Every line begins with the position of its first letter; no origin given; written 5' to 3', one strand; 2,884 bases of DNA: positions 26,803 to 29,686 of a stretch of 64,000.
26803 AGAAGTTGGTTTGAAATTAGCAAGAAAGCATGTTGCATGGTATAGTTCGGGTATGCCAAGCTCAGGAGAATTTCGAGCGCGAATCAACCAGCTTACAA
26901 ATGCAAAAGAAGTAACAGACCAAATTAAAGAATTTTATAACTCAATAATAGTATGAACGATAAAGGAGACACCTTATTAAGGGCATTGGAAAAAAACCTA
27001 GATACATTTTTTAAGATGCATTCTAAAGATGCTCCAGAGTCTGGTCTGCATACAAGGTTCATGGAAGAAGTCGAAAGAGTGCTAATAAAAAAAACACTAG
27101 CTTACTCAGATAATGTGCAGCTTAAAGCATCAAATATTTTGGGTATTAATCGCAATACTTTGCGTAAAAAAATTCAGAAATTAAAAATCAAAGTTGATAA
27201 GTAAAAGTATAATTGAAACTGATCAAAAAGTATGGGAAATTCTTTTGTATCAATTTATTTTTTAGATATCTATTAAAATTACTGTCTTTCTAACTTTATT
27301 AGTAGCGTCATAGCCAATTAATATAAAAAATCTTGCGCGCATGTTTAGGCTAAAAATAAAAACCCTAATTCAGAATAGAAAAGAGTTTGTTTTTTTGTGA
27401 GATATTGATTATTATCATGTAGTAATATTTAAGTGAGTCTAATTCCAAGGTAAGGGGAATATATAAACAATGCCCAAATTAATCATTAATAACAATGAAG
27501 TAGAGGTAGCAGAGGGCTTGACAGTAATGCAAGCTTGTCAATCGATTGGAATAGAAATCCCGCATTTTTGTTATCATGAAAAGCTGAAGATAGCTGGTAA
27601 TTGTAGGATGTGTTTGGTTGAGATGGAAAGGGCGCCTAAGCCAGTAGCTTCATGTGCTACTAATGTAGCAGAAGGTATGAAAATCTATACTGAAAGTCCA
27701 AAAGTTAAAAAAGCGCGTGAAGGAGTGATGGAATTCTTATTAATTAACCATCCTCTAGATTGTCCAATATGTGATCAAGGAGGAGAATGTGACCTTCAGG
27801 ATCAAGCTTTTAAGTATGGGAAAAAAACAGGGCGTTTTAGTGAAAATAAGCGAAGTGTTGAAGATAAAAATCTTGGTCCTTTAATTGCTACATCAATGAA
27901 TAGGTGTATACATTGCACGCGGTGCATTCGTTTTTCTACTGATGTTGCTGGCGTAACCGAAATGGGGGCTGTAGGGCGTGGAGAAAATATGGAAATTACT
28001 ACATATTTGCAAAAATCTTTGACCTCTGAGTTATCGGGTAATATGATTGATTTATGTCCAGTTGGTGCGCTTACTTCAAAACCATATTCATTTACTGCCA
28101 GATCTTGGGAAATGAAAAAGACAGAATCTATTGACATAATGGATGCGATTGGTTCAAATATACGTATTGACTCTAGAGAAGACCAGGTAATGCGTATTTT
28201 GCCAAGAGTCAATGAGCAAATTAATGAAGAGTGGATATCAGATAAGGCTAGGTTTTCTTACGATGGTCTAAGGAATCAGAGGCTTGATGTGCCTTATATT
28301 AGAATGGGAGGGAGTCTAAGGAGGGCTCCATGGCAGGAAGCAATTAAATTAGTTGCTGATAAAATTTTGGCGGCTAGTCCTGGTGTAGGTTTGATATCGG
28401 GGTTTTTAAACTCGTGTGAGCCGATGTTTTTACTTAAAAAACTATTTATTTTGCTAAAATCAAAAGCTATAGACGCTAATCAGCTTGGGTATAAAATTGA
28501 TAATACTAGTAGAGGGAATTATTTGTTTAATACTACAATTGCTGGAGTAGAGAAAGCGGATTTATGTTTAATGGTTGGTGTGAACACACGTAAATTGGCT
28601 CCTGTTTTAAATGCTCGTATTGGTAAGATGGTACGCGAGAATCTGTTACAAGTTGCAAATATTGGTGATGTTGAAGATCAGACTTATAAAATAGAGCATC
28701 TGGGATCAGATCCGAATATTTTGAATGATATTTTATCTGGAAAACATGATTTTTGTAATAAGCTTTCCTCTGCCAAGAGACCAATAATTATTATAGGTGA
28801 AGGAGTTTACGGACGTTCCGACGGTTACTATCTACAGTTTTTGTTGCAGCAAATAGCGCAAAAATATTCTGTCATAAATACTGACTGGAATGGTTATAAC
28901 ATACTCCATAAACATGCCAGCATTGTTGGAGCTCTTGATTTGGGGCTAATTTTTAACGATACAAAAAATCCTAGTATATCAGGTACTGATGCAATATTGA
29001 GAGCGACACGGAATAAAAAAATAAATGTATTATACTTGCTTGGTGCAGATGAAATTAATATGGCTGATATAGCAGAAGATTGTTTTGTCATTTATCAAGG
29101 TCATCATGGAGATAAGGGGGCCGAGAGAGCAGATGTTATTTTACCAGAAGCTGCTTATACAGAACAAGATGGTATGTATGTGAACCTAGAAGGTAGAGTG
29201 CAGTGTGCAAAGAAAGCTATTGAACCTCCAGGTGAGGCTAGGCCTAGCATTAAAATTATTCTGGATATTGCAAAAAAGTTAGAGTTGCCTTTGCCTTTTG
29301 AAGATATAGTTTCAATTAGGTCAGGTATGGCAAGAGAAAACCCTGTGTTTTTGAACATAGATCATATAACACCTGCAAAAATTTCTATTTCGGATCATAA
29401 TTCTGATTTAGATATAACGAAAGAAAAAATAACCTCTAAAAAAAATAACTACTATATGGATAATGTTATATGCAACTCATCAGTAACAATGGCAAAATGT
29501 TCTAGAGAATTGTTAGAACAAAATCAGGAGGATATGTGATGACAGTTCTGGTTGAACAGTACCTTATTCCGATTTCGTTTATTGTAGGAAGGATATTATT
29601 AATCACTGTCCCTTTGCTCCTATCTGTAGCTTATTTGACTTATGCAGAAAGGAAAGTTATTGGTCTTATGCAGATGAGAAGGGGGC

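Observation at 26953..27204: dusB-coupled stand-alone Fis-like gene that looks like a severed NtrC tail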

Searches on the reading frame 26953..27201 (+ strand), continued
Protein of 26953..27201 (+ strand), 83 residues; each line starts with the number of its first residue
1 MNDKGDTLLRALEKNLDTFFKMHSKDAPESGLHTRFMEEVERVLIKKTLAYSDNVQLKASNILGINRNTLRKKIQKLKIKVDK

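Call 66: search_protein_families(library=ncbifam, proteins=[L076:6001-6237:+, P0032, L075:3027-3257:+, P0033, L009:6001-6246:+, L003:6001-6258:+, L035:5887-6219:+, L006:6001-6423:+, L054:5953-6219:+], max_evalue=0.001)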
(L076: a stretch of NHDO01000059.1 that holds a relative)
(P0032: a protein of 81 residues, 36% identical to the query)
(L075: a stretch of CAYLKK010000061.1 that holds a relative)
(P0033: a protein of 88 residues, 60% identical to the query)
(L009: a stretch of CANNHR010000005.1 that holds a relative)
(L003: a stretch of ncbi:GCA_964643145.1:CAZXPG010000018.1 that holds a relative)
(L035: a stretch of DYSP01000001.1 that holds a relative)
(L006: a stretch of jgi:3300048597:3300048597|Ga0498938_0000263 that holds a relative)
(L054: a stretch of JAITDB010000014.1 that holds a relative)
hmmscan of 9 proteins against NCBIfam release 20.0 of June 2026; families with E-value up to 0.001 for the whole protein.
L076:6001-6237:+ (79 aa): 12 families
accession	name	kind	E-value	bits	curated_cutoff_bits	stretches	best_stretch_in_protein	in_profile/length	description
NF002517.0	PRK01905.1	equivalog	2.8e-27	95.1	122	1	7-78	5-76/77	Fis family transcriptional regulator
NF001659.0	PRK00430.1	equivalog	3.9e-26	91.6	99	1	5-78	24-97/98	DNA-binding transcriptional regulator Fis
TIGR01818.1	ntrC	equivalog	6.2e-13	48.3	558.6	1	13-74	400-461/463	nitrogen regulation protein NR(I)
NF050807.1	TransRegFlbDCaul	equivalog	6.5e-09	35.1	750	1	20-76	382-438/454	sigma-54-dependent transcriptional regulator FlbD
NF008176.1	PRK10923.1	equivalog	4.2e-07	28.9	620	1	27-78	417-468/469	nitrogen regulation protein NR(I)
NF041552.1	TF_PrdR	equivalog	4.7e-07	28.5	795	1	30-77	531-577/577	sigma-54 dependent transcriptional regulator PrdR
NF008469.0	PRK11361.1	equivalog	1e-06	27.8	714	1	28-78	407-456/461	acetoacetate metabolism transcriptional regulator AtoC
NF007689.0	PRK10365.1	equivalog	1.1e-06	27.7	760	1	27-74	395-440/441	sigma-54-dependent response regulator transcription factor ZraR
TIGR02040.1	PpsR-CrtJ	equivalog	2e-06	27.2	275.4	1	10-78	374-442/442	transcriptional regulator PpsR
TIGR02915.1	PEP_resp_reg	equivalog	0.00013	21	502.6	1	25-79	389-445/445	PEP-CTERM-box response regulator transcription factor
NF011953.0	PRK15424.1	equivalog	0.00055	18.7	703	1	18-75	480-533/538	propionate catabolism operon regulatory protein PrpR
NF008485.2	PRK11388.1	equivalog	0.00063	18.1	551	1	25-78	583-637/643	dihydroxyacetone kinase operon transcriptional regulator DhaR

P0032 (81 aa): 9 families
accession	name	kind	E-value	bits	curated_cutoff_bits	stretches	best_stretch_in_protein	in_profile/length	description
NF002517.0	PRK01905.1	equivalog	5.9e-35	119.7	122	1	6-76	3-73/77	Fis family transcriptional regulator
NF001659.0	PRK00430.1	equivalog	3.2e-25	88.7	99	1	6-78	24-96/98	DNA-binding transcriptional regulator Fis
TIGR01818.1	ntrC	equivalog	3.2e-12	46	558.6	1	6-77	392-463/463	nitrogen regulation protein NR(I)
NF008469.0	PRK11361.1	equivalog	2.4e-05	23.3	714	1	30-79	408-456/461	acetoacetate metabolism transcriptional regulator AtoC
NF041552.1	TF_PrdR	equivalog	6.5e-05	21.4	795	1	35-76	534-575/577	sigma-54 dependent transcriptional regulator PrdR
TIGR02915.1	PEP_resp_reg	equivalog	8.9e-05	21.5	502.6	1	36-80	401-445/445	PEP-CTERM-box response regulator transcription factor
NF050807.1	TransRegFlbDCaul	equivalog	0.00032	19.7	750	1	32-76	393-437/454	sigma-54-dependent transcriptional regulator FlbD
NF011953.0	PRK15424.1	equivalog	0.00073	18.2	703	1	22-76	479-533/538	propionate catabolism operon regulatory protein PrpR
NF008176.1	PRK10923.1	equivalog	0.00084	18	620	1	34-79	423-468/469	nitrogen regulation protein NR(I)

L075:3027-3257:+ (77 aa): 7 families
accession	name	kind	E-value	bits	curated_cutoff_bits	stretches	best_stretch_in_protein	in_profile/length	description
NF001659.0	PRK00430.1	equivalog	2e-17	63.7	99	1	4-75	23-93/98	DNA-binding transcriptional regulator Fis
NF002517.0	PRK01905.1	equivalog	3.7e-15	56.3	122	1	22-75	19-72/77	Fis family transcriptional regulator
TIGR01818.1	ntrC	equivalog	5.3e-10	38.7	558.6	1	7-76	398-462/463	nitrogen regulation protein NR(I)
NF041552.1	TF_PrdR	equivalog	3.3e-06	25.7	795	1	29-76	529-575/577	sigma-54 dependent transcriptional regulator PrdR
NF050807.1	TransRegFlbDCaul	equivalog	1.2e-05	24.4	750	1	14-76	376-437/454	sigma-54-dependent transcriptional regulator FlbD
NF008176.1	PRK10923.1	equivalog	4.7e-05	22.2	620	1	30-77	419-466/469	nitrogen regulation protein NR(I)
TIGR02040.1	PpsR-CrtJ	equivalog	0.00056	19.1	275.4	1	33-75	396-438/442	transcriptional regulator PpsR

P0033 (88 aa): 8 families
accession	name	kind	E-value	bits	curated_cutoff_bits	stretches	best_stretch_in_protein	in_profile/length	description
NF001659.0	PRK00430.1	equivalog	3.5e-22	78.9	99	1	9-82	24-97/98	DNA-binding transcriptional regulator Fis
NF002517.0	PRK01905.1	equivalog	2.2e-19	69.8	122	1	14-80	8-74/77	Fis family transcriptional regulator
TIGR01818.1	ntrC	equivalog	1.7e-12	46.9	558.6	1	15-79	398-462/463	nitrogen regulation protein NR(I)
NF050807.1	TransRegFlbDCaul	equivalog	6.8e-08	31.8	750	1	20-81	378-439/454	sigma-54-dependent transcriptional regulator FlbD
NF008469.0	PRK11361.1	equivalog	1.9e-06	26.9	714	1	40-84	414-458/461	acetoacetate metabolism transcriptional regulator AtoC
NF041552.1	TF_PrdR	equivalog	5e-06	25.1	795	1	40-81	536-577/577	sigma-54 dependent transcriptional regulator PrdR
NF008176.1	PRK10923.1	equivalog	2.6e-05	23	620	1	7-81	401-467/469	nitrogen regulation protein NR(I)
NF049963.1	RespRegFlgRCampy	domain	0.00069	18.6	750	1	42-82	389-429/429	fla regulon two-component system response regulator FlgR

L009:6001-6246:+ (82 aa): 10 families
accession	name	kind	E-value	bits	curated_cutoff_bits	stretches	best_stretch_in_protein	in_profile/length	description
NF002517.0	PRK01905.1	equivalog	5.2e-18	65.4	122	1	8-78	6-75/77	Fis family transcriptional regulator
NF001659.0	PRK00430.1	equivalog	8.5e-18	64.9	99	1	6-79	25-97/98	DNA-binding transcriptional regulator Fis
TIGR01818.1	ntrC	equivalog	7.3e-14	51.4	558.6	1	5-77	396-463/463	nitrogen regulation protein NR(I)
NF050807.1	TransRegFlbDCaul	equivalog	9.6e-09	34.6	750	1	23-77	384-438/454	sigma-54-dependent transcriptional regulator FlbD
NF008176.1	PRK10923.1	equivalog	6.8e-08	31.5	620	1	31-79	420-468/469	nitrogen regulation protein NR(I)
NF041552.1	TF_PrdR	equivalog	7.2e-07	27.9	795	1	34-76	533-575/577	sigma-54 dependent transcriptional regulator PrdR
TIGR02915.1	PEP_resp_reg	equivalog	0.00011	21.2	502.6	1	35-79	400-444/445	PEP-CTERM-box response regulator transcription factor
NF008469.0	PRK11361.1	equivalog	0.00017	20.4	714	1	18-80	396-457/461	acetoacetate metabolism transcriptional regulator AtoC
NF049963.1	RespRegFlgRCampy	domain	0.00025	20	750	1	35-76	385-426/429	fla regulon two-component system response regulator FlgR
NF008485.2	PRK11388.1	equivalog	0.00075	17.9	551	1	36-79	594-637/643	dihydroxyacetone kinase operon transcriptional regulator DhaR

L003:6001-6258:+ (86 aa): 8 families
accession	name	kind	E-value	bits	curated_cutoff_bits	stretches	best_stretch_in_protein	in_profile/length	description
NF002517.0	PRK01905.1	equivalog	3.3e-15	56.4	122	1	15-83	8-75/77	Fis family transcriptional regulator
NF001659.0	PRK00430.1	equivalog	7.7e-15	55.4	99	1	11-84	25-97/98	DNA-binding transcriptional regulator Fis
TIGR01818.1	ntrC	equivalog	2.8e-14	52.8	558.6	1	9-82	395-463/463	nitrogen regulation protein NR(I)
NF050807.1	TransRegFlbDCaul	equivalog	1.4e-07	30.7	750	1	28-81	384-437/454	sigma-54-dependent transcriptional regulator FlbD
NF041552.1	TF_PrdR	equivalog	8.6e-07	27.6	795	1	38-80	532-574/577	sigma-54 dependent transcriptional regulator PrdR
NF008176.1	PRK10923.1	equivalog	7e-06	24.9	620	1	35-85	419-469/469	nitrogen regulation protein NR(I)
NF008469.0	PRK11361.1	equivalog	2.7e-05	23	714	1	29-85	402-457/461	acetoacetate metabolism transcriptional regulator AtoC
TIGR02915.1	PEP_resp_reg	equivalog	0.00036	19.5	502.6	1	36-83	395-443/445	PEP-CTERM-box response regulator transcription factor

L035:5887-6219:+ (111 aa): 6 families
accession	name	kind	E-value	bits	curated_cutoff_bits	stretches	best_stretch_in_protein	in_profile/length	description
NF002517.0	PRK01905.1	equivalog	1.6e-20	73.5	122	1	35-102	6-72/77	Fis family transcriptional regulator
NF001659.0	PRK00430.1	equivalog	4.7e-19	68.9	99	1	24-103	16-94/98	DNA-binding transcriptional regulator Fis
TIGR01818.1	ntrC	equivalog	2.6e-13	49.6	558.6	1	32-104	396-463/463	nitrogen regulation protein NR(I)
NF008176.1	PRK10923.1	equivalog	3e-06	26.1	620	1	59-106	421-468/469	nitrogen regulation protein NR(I)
NF050807.1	TransRegFlbDCaul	equivalog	1.1e-05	24.5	750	1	59-103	393-437/454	sigma-54-dependent transcriptional regulator FlbD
NF041552.1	TF_PrdR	equivalog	2.8e-05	22.6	795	1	63-102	535-574/577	sigma-54 dependent transcriptional regulator PrdR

L006:6001-6423:+ (141 aa): 7 families
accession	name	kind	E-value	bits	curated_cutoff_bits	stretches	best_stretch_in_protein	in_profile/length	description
NF002517.0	PRK01905.1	equivalog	1.1e-22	80.3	122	1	60-125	8-72/77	Fis family transcriptional regulator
NF001659.0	PRK00430.1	equivalog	3e-22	79.2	99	1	49-126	18-94/98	DNA-binding transcriptional regulator Fis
TIGR01818.1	ntrC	equivalog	5e-11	42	558.6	1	50-126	387-462/463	nitrogen regulation protein NR(I)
NF050807.1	TransRegFlbDCaul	equivalog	3.1e-06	26.3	750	1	79-130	390-441/454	sigma-54-dependent transcriptional regulator FlbD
NF008469.0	PRK11361.1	equivalog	1.1e-05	24.3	714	1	54-131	382-458/461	acetoacetate metabolism transcriptional regulator AtoC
NF041552.1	TF_PrdR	equivalog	1.7e-05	23.4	795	1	84-126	533-575/577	sigma-54 dependent transcriptional regulator PrdR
NF008176.1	PRK10923.1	equivalog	0.00059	18.5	620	1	75-129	414-468/469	nitrogen regulation protein NR(I)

L054:5953-6219:+ (89 aa): 8 families
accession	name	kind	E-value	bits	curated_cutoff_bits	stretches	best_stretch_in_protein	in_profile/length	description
NF002517.0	PRK01905.1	equivalog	4.5e-16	59.2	122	1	15-82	7-73/77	Fis family transcriptional regulator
NF001659.0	PRK00430.1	equivalog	1.7e-14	54.3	99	1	11-82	24-94/98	DNA-binding transcriptional regulator Fis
TIGR01818.1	ntrC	equivalog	7.5e-13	48.1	558.6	1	16-81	397-461/463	nitrogen regulation protein NR(I)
NF050807.1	TransRegFlbDCaul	equivalog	3.9e-08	32.6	750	1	31-82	386-437/454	sigma-54-dependent transcriptional regulator FlbD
NF041552.1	TF_PrdR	equivalog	5e-06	25.1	795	1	39-82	532-575/577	sigma-54 dependent transcriptional regulator PrdR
NF008176.1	PRK10923.1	equivalog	1.1e-05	24.2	620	1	39-81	422-464/469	nitrogen regulation protein NR(I)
TIGR02915.1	PEP_resp_reg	equivalog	0.00055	18.9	502.6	1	42-83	401-442/445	PEP-CTERM-box response regulator transcription factor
NF011953.0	PRK15424.1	equivalog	0.00088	18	703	1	11-84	479-535/538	propionate catabolism operon regulatory protein PrpR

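Call 68: find_encoding_contigs(protein=P0032, flank=4000, max_places=3)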
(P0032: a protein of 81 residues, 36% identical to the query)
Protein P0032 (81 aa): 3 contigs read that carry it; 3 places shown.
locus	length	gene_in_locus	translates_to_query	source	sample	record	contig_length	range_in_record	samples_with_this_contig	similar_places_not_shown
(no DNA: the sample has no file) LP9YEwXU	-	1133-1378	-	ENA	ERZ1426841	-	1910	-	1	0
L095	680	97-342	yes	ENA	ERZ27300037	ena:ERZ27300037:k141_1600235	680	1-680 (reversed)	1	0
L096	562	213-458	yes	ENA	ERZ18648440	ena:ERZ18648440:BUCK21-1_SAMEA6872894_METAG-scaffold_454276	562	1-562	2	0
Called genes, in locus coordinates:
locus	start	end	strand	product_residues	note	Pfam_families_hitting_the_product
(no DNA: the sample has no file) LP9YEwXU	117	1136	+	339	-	PF01207:Dus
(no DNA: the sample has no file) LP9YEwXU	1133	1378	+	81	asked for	PF02954:HTH_8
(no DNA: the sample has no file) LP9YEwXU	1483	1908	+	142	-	?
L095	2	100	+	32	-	?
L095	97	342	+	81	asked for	PF02954:HTH_8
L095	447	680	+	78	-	?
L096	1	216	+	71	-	?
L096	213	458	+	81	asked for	PF02954:HTH_8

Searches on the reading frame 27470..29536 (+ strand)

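Call 55: search_protein_families(library=pfam, proteins=[window:27470-29536:+], max_evalue=0.00001)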
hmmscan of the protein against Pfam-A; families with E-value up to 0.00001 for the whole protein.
window:27470-29536:+ (689 aa): 7 families
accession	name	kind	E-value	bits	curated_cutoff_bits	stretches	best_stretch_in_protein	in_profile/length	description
PF00384.28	Molybdopterin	-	1.1e-90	304.7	24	1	271-603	1-353/353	Molybdopterin oxidoreductase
PF22117.2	Fer4_Nqo3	-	4.4e-34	116.9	27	1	136-202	1-67/67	NADH-quinone oxidoreductase subunit 3, ferredoxin-like domain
PF22151.2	Fer4_NDSU1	-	3e-29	100.7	23.8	1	215-265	1-51/51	NADH-ubiquinone oxidoreductase NDSU1/NuoG-like, 4Fe-4S domain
PF13510.11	Fer2_4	-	1.2e-17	64.2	22.8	1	4-76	6-81/82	2Fe-2S iron-sulfur cluster binding domain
PF10588.14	NADH-G_4Fe-4S_3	-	4.6e-17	61.7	27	1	83-120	1-38/40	NADH-ubiquinone oxidoreductase-G iron-sulfur binding region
PF00111.32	Fer2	-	6.3e-07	29.7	21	1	9-53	8-48/77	2Fe-2S iron-sulfur cluster binding domain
PF09326.16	NADH_dhqG_C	-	2.4e-06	28.5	25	1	637-677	9-51/51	NADH-ubiquinone oxidoreductase subunit G, C-terminal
